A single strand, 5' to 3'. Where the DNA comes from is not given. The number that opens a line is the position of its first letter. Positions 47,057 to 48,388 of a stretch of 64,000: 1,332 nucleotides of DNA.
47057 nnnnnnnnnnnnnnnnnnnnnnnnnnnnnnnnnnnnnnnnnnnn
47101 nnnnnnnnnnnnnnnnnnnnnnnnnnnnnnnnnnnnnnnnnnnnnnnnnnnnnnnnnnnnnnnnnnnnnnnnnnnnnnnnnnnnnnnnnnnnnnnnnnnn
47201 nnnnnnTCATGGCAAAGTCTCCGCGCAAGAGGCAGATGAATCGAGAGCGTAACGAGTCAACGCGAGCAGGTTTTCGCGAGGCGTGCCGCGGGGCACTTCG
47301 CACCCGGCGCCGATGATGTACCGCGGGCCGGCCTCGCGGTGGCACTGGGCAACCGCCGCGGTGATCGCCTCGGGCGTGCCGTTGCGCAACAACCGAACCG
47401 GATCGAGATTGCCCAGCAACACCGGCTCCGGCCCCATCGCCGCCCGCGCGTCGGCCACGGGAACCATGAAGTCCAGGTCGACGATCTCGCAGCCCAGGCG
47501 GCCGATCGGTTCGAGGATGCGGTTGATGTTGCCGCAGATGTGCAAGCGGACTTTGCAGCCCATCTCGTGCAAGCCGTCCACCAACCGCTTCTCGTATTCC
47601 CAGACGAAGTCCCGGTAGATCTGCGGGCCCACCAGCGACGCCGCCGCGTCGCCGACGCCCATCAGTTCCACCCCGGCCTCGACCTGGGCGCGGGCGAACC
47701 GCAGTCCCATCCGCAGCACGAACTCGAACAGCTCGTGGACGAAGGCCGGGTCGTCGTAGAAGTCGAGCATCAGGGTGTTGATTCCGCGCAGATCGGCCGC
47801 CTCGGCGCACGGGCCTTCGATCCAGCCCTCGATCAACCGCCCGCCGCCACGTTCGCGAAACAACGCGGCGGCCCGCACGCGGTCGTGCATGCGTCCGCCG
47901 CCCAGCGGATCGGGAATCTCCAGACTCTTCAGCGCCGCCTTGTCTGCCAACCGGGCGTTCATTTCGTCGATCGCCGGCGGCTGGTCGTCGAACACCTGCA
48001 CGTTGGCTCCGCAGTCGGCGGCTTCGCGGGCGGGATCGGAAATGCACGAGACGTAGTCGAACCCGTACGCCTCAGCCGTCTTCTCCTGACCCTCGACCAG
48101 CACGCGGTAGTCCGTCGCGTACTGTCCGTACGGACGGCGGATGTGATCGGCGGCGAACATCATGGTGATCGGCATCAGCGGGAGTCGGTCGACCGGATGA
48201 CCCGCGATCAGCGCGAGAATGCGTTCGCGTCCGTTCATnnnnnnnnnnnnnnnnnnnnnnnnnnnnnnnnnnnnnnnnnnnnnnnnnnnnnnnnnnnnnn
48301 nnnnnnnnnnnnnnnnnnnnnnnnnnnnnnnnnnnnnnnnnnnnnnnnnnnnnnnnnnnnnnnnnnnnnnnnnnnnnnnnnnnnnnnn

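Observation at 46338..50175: Four-gene translationally coupled operon, GT4 -> sulfotransferase -> URO-D-family -> TIM-barrel isomerase: possible sulfated-glycoconjugate pathway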

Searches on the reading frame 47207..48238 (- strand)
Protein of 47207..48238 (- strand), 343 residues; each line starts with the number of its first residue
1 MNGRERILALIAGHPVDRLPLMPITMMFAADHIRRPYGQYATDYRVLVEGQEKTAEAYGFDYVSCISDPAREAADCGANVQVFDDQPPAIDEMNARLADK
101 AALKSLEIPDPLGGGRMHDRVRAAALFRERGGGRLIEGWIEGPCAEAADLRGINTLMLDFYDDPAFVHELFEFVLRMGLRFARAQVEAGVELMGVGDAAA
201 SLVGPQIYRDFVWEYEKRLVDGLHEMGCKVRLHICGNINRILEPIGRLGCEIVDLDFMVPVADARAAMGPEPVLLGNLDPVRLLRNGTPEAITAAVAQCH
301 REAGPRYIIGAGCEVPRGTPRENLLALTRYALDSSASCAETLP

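Call 7: search_protein_families(library=pfam, proteins=[window:47207-48238:-], max_evalue=0.01)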
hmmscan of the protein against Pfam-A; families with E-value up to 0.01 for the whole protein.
window:47207-48238:- (343 aa): 1 family
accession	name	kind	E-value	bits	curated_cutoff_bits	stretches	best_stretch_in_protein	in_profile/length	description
PF01208.23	URO-D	-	2.2e-54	185.2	23.9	1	4-329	3-341/346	Uroporphyrinogen decarboxylase (URO-D)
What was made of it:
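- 47207..48238 (-): 343-aa URO-D-superfamily protein of the MtaA (methylcobamide:thiol methyltransferase) type. It is an orthologue of a widespread planctomycetal gene that is usually found in a corrinoid / split-MetH cluster. PF01208 E 2.2e-54 (call 7).
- Checked: URO-D family, 47207-48238: PF01208 E 2.2e-54 (call 7).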

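Call 8: search_protein_families(library=ncbifam, proteins=[window:47207-48238:-], max_evalue=0.01)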
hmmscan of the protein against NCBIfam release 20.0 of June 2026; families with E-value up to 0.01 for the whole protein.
window:47207-48238:- (343 aa): 5 families
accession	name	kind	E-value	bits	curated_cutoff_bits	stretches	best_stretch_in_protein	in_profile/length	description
TIGR01463.1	mtaA_cmuA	subfamily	4.9e-42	144.4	235.4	1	2-329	4-333/340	MtaA/CmuA family methyltransferase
NF004889.0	PRK06252.1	subfamily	5.4e-38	130.8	244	1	2-331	5-333/340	methylcobalamin:coenzyme M methyltransferase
NF041608.1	methylcob_mtaseMtbA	equivalog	3.4e-33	115.2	600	1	4-331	7-334/339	methylcobamide:CoM methyltransferase MtbA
NF040654.1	MtaA_Meth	equivalog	3e-24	85.6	400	1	1-328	1-329/337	methylcobamide:CoM methyltransferase MtaA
TIGR01464.1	hemE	equivalog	3.6e-19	69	302.95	1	160-330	164-335/338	uroporphyrinogen decarboxylase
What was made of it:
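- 47207..48238 (-): The best NCBIfam match is MtaA/CmuA at 144 bits, below its 235-bit cut-off; HemE scores only 69 bits (call 8).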

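Call 23: find_homologous_proteins(query=window:47207-48238:-)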
Query window:47207-48238:- (343 aa): 7866 proteins with E <= 0.001 among 8000 candidates; the best 120 are listed.
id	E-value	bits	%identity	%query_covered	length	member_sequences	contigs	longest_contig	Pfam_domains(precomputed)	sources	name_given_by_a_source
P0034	9.3e-229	777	100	100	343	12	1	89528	PF01208.24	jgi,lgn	-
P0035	1.6e-201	687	90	98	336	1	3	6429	PF01208.24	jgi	jgi:MtaA/CmuA family methyltransferase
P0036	2.1e-199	680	88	98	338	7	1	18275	PF01208.24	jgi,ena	jgi:MtaA/CmuA family methyltransferase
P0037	1.5e-196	671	88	98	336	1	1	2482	PF01208.24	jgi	jgi:MtaA/CmuA family methyltransferase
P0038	7.0e-196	669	87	98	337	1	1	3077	PF01208.24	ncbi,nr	ncbi:MAG: uroporphyrinogen decarboxylase family protein [Planctomycetes bacterium]|nr:uroporphyrinog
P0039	4.2e-194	663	87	97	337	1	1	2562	PF01208.24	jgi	-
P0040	6.4e-193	659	87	97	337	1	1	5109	PF01208.24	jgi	-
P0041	7.1e-193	659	87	97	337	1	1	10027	PF01208.24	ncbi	-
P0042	1.2e-192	658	86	97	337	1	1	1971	PF01208.24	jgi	jgi:MtaA/CmuA family methyltransferase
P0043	1.3e-186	638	83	98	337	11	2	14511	PF01208.24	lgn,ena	-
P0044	1.2e-185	635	83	98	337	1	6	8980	PF01208.24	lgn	-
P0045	3.4e-184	630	81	98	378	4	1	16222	PF01208.24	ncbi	-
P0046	1.0e-176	606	79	97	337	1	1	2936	PF01208.24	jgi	-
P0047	8.2e-176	603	79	97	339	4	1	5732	PF01208.24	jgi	-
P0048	1.1e-175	602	79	98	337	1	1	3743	PF01208.24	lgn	-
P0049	1.8e-175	601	79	97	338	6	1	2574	PF01208.24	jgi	-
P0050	2.0e-175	601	79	97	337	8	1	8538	PF01208.24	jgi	-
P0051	5.0e-174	597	77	98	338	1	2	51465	PF01208.24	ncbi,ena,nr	ncbi:MAG: uroporphyrinogen decarboxylase family protein [Planctomycetes bacterium]|nr:uroporphyrinog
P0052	3.6e-173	594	77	98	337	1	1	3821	PF01208.24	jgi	jgi:MtaA/CmuA family methyltransferase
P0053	3.7e-173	594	79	97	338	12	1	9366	PF01208.24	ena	-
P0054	1.1e-172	592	78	98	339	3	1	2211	PF01208.24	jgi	jgi:MtaA/CmuA family methyltransferase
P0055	2.8e-171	588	78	98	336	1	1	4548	PF01208.24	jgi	jgi:MtaA/CmuA family methyltransferase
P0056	2.7e-170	584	76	98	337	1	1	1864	PF01208.24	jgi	jgi:MtaA/CmuA family methyltransferase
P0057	3.6e-170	584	77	97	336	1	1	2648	PF01208.24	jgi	-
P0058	9.7e-170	583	77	97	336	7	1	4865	PF01208.24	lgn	-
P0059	2.1e-169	582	79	97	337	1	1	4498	PF01208.24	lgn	-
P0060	3.0e-169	581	77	97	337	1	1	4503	PF01208.24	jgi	jgi:MtaA/CmuA family methyltransferase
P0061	6.1e-169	580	78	97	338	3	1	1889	PF01208.24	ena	-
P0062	6.1e-169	580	77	97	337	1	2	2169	PF01208.24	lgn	-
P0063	9.5e-169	579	76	97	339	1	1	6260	PF01208.24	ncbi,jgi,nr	ncbi:MAG: uroporphyrinogen decarboxylase family protein [Thermoguttaceae bacterium]|jgi:MtaA/CmuA fa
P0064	1.1e-168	579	76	98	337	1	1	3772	PF01208.24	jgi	jgi:MtaA/CmuA family methyltransferase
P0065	1.7e-168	579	77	97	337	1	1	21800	PF01208.24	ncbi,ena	-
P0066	1.8e-168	578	76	97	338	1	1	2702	PF01208.24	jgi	jgi:MtaA/CmuA family methyltransferase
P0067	2.2e-168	578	75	98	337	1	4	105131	PF01208.24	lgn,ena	-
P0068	6.1e-168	577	77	97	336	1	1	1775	PF01208.24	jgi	-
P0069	1.1e-167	576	77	97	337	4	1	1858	PF01208.24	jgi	-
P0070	1.5e-167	575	78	94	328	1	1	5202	PF01208.24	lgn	-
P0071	1.7e-167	575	77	97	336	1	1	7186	PF01208.24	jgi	jgi:MtaA/CmuA family methyltransferase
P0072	1.8e-167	575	76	97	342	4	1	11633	PF01208.24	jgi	jgi:MtaA/CmuA family methyltransferase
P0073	1.9e-167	575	76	97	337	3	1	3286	PF01208.24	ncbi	-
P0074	2.2e-167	575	78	97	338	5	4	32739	PF01208.24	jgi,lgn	jgi:MtaA/CmuA family methyltransferase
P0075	2.4e-167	575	76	97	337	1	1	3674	PF01208.24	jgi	jgi:MtaA/CmuA family methyltransferase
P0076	3.3e-167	574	77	97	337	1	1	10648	PF01208.24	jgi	-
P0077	6.3e-167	573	76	98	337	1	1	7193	PF01208.24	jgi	jgi:MtaA/CmuA family methyltransferase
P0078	8.7e-167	573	76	98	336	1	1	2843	PF01208.24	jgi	jgi:MtaA/CmuA family methyltransferase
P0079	1.0e-166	573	77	97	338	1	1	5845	PF01208.24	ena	-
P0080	1.0e-166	573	74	97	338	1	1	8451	PF01208.24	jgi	jgi:MtaA/CmuA family methyltransferase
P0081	1.4e-166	572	74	98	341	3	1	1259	PF01208.24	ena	-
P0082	2.0e-166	572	74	97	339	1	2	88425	PF01208.24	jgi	-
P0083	3.3e-166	571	76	97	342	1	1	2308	PF01208.24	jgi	jgi:MtaA/CmuA family methyltransferase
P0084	3.6e-166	571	75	97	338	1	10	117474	PF01208.24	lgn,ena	-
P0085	4.0e-166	571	76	97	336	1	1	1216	PF01208.24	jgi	-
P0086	6.8e-166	570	76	97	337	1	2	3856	PF01208.24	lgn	-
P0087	9.0e-166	570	75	97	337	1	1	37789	PF01208.24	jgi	-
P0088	1.8e-165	569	76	97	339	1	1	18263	PF01208.24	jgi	jgi:MtaA/CmuA family methyltransferase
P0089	2.8e-165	568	75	97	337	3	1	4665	PF01208.24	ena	-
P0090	3.4e-165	568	74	98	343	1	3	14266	PF01208.24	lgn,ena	-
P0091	3.9e-165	567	76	97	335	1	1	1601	PF01208.24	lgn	-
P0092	4.9e-165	567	75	97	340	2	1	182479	PF01208.24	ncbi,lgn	-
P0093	4.9e-165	567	74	98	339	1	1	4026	PF01208.24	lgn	-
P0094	5.4e-165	567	75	97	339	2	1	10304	PF01208.24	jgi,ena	-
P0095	7.1e-165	567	75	97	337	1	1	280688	PF01208.24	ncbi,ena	-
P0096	7.6e-165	567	72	98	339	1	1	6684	PF01208.24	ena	-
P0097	8.9e-165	566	74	97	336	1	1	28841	PF01208.24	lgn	-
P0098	9.3e-165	566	72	98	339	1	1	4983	PF01208.24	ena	-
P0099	1.0e-164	566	76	97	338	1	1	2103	PF01208.24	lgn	-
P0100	1.1e-164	566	74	97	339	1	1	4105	PF01208.24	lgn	-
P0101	1.1e-164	566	75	97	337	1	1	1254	PF01208.24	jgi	jgi:MtaA/CmuA family methyltransferase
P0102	1.2e-164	566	76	97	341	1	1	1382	PF01208.24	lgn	-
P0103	1.3e-164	566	74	98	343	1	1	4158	PF01208.24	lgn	-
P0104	1.3e-164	566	73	97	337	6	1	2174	PF01208.24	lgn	-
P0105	1.3e-164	566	75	97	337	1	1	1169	PF01208.24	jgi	jgi:MtaA/CmuA family methyltransferase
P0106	1.5e-164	566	73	97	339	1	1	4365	PF01208.24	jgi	jgi:MtaA/CmuA family methyltransferase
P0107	1.7e-164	565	74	97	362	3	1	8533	PF01208.24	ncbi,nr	ncbi:MAG TPA: uroporphyrinogen decarboxylase [Planctomycetaceae bacterium]|nr:uroporphyrinogen decar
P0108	1.9e-164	565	74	97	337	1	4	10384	PF01208.24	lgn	-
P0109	1.9e-164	565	73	97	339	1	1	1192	PF01208.24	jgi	jgi:MtaA/CmuA family methyltransferase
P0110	2.4e-164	565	74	98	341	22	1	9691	PF01208.24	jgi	-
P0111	2.5e-164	565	73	99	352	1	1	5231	PF01208.24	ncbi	-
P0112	2.7e-164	565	74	98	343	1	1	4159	PF01208.24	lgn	-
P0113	3.1e-164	565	74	99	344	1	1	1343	PF01208.24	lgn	-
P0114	3.2e-164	564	74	97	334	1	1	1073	PF01208.24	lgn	-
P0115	3.3e-164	564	74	98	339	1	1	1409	PF01208.24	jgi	jgi:MtaA/CmuA family methyltransferase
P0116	5.2e-164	564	75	97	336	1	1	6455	PF01208.24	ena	-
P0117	6.1e-164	564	74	97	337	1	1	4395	PF01208.24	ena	-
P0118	6.2e-164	564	73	98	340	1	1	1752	PF01208.24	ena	-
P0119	6.4e-164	563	75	97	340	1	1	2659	PF01208.24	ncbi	ncbi:MAG: uroporphyrinogen decarboxylase family protein [Planctomycetota bacterium]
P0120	6.7e-164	563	75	97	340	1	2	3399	PF01208.24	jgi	jgi:MtaA/CmuA family methyltransferase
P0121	6.9e-164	563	73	97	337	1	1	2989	PF01208.24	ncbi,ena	-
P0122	7.4e-164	563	73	97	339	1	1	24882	PF01208.24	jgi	-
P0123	1.0e-163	563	75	97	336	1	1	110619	PF01208.24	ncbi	ncbi:MAG: uroporphyrinogen decarboxylase family protein [Thermoguttaceae bacterium]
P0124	1.0e-163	563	75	97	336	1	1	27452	PF01208.24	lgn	-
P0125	1.1e-163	563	75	97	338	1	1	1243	PF01208.24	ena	-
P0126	1.3e-163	562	76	97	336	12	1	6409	PF01208.24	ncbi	-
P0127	1.4e-163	562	74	97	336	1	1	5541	PF01208.24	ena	-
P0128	1.4e-163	562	74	98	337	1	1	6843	PF01208.24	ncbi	-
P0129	1.6e-163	562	73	97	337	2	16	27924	PF01208.24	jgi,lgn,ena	jgi:MtaA/CmuA family methyltransferase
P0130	2.3e-163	562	74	97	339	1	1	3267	PF01208.24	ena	-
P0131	2.6e-163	561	74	98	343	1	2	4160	PF01208.24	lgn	-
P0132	2.7e-163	561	75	97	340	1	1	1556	PF01208.24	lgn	-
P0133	2.9e-163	561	74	97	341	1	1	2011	PF01208.24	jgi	jgi:MtaA/CmuA family methyltransferase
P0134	3.2e-163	561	73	97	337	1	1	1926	PF01208.24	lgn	-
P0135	3.3e-163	561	75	97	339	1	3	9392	PF01208.24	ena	-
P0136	3.5e-163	561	74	97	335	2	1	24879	PF01208.24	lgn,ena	-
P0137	3.6e-163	561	75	97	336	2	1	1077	PF01208.24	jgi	jgi:MtaA/CmuA family methyltransferase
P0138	4.4e-163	561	74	94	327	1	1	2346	PF01208.24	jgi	jgi:MtaA/CmuA family methyltransferase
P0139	4.6e-163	561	73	97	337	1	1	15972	PF01208.24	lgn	-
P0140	5.3e-163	560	74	97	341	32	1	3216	PF01208.24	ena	-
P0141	5.7e-163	560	74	97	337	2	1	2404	PF01208.24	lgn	-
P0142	7.0e-163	560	73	97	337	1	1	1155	PF01208.24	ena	-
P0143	7.8e-163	560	75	97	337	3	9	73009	PF01208.24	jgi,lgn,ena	jgi:MtaA/CmuA family methyltransferase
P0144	8.6e-163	560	75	97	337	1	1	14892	PF01208.24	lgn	-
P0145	9.6e-163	560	74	97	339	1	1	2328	PF01208.24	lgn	-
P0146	1.1e-162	559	74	97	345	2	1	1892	PF01208.24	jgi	-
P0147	1.1e-162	559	74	98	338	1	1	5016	PF01208.24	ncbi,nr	ncbi:MAG: uroporphyrinogen decarboxylase family protein [Pirellulales bacterium]|nr:uroporphyrinogen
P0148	1.3e-162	559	74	97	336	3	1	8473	PF01208.24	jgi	jgi:MtaA/CmuA family methyltransferase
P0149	1.4e-162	559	75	97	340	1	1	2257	PF01208.24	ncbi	ncbi:MAG: uroporphyrinogen decarboxylase family protein [Planctomycetota bacterium]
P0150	1.4e-162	559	74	98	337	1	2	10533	PF01208.24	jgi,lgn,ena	-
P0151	1.4e-162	559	74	97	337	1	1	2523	PF01208.24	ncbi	-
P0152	1.7e-162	559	74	97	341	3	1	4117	PF01208.24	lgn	-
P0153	2.0e-162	559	74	97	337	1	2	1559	PF01208.24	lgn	-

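Call 24: find_related_loci(query=window:47207-48238:-, collection=metagenome_contigs, flank=8000)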
Query window:47207-48238:- (343 aa) in metagenome_contigs; peptide patterns used: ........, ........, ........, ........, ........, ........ (x = any residue, [..] = any of these).
600 stretches matched a pattern (row limit reached: there are more); 578 encode a relative of the query (tblastn E <= 1e-3); the best 80 are kept; 80 distinct loci.
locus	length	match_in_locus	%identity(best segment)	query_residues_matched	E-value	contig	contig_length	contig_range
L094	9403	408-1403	77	1-331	1e-171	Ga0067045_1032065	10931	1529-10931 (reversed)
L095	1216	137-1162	74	1-341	0e+0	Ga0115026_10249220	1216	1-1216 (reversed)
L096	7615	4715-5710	76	1-331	1e-169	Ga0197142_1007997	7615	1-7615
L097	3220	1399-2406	75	1-335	5e-177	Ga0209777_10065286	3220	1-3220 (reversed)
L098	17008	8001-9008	75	1-335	1e-167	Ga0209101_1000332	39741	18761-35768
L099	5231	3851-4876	73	1-341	4e-170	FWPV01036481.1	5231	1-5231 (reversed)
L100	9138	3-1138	74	1-336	9e-167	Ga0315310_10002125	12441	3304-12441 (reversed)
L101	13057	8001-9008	74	1-335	4e-166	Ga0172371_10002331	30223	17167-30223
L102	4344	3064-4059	73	1-331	9e-170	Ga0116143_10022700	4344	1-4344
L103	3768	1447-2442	71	1-331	7e-170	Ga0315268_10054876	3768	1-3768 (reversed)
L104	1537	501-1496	73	1-331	3e-178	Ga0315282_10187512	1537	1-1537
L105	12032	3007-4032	71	1-341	9e-163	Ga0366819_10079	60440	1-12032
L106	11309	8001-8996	71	1-331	5e-163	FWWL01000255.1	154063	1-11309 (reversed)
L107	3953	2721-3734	73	1-337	4e-168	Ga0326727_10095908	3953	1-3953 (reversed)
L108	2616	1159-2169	71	1-336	7e-173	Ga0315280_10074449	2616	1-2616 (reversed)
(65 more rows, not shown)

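Call 31: search_solved_structures(query=window:47207-48238:-, max_evalue=0.001, show_alignments=2)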
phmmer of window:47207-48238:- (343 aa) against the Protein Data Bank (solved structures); distinct sequences matched with E-value up to 0.001: 19.
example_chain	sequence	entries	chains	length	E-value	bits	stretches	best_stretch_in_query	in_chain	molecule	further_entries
4ay7_A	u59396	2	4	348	5.3e-20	75.3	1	5-328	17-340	METHYLCOBALAMIN: COENZYME M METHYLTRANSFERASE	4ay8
1j93_A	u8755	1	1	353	2.8e-14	56.5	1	161-325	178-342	UROPORPHYRINOGEN DECARBOXYLASE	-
4wsh_A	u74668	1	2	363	2.4e-12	50.1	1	97-300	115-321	Uroporphyrinogen decarboxylase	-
3cyv_A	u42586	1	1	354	1.5e-11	47.6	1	146-294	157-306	Uroporphyrinogen decarboxylase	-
6w2o_A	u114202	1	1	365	1.3e-10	44.4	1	151-298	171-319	Uroporphyrinogen decarboxylase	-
4zr8_A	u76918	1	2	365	2.1e-08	37.2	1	160-293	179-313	Uroporphyrinogen decarboxylase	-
1jpk_A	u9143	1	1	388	2.1e-08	37.2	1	123-312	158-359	UROPORPHYRINOGEN DECARBOXYLASE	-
2q6z_A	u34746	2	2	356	2.2e-08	37.1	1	160-312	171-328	Uroporphyrinogen decarboxylase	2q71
3gw0_A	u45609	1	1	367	2.5e-08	37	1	160-312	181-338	Uroporphyrinogen decarboxylase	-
3gvv_A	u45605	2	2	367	3.4e-08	36.5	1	160-312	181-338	Uroporphyrinogen decarboxylase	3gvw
1r3q_A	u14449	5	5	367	3.4e-08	36.5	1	160-312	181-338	Uroporphyrinogen Decarboxylase | PROTEIN (UROPORPHYRINOGEN DECARBOXYLASE)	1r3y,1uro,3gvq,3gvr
1r3v_A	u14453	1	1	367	3.4e-08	36.5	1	160-312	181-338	Uroporphyrinogen Decarboxylase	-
1r3r_A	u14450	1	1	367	3.5e-08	36.5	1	160-312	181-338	Uroporphyrinogen Decarboxylase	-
1r3s_A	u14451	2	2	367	3.5e-08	36.5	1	160-312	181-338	Uroporphyrinogen Decarboxylase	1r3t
1r3w_A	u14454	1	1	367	3.5e-08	36.5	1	160-312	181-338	Uroporphyrinogen Decarboxylase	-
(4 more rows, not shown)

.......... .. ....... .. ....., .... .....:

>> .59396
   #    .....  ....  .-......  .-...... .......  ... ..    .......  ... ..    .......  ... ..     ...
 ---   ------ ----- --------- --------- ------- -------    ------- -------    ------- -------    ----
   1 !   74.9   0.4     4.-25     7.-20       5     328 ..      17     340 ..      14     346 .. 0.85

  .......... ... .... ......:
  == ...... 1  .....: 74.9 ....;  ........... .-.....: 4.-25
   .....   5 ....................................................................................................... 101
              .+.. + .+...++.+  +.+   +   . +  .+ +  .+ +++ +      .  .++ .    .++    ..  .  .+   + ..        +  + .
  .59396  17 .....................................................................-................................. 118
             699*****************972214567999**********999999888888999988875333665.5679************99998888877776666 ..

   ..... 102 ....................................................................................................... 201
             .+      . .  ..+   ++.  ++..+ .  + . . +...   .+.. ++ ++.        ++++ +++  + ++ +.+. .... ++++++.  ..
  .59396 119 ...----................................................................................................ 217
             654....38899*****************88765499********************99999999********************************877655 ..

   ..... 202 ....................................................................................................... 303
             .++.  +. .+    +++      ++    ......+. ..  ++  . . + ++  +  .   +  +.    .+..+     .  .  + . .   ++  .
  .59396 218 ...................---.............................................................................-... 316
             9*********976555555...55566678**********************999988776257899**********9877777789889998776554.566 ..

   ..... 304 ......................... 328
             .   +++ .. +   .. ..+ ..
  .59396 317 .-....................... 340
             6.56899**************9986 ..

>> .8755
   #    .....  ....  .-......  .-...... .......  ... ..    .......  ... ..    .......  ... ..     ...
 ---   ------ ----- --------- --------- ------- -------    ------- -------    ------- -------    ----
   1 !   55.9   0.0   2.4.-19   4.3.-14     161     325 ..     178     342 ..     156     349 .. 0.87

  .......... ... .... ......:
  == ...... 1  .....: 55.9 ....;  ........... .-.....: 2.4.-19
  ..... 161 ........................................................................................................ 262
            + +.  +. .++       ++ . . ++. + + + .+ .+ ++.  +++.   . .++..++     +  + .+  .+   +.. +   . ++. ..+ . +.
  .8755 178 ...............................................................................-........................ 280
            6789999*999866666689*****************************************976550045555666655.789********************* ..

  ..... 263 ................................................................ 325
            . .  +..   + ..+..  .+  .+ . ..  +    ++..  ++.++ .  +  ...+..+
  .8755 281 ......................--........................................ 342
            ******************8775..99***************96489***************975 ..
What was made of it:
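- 47207..48238 (-): The best solved relative is MtaA 4ay7, E 5.3e-20, with LHICGN and GC aligned (call 31).
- On MtaA/CmuA-type corrinoid:thiol methyltransferases (URO-D superfamily): LHICGN and GC align with MtaA 4ay7 (call 31).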

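Call 49: find_encoding_contigs(protein=P0095, flank=8000, max_places=1)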
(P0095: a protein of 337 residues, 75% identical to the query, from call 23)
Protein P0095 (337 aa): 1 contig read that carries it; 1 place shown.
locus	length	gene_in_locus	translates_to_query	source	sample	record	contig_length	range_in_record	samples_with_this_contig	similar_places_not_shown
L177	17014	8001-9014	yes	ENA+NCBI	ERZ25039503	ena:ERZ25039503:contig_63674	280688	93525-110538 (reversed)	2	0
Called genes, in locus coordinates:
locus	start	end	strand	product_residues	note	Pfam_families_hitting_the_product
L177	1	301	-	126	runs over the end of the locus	-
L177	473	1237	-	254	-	-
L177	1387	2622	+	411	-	PF00248:Aldo_ket_red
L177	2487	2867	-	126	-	-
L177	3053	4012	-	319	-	PF16683:TGase_elicitor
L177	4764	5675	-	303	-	-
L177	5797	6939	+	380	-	-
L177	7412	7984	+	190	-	-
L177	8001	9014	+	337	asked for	PF01208:URO-D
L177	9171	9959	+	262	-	-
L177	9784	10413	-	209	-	-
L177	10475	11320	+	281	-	-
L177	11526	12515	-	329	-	PF07610:DUF1573, PF22544:HYDIN_VesB_CFA65-like_Ig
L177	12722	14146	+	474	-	PF01408:GFO_IDH_MocA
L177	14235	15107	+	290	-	PF02574:S-methyl_trans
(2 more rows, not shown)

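Call 72: search_protein_families(library=padloc, proteins=[window:47207-48238:-], max_evalue=0.001)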
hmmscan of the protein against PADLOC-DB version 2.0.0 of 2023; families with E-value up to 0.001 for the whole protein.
window:47207-48238:- (343 aa): 0 families
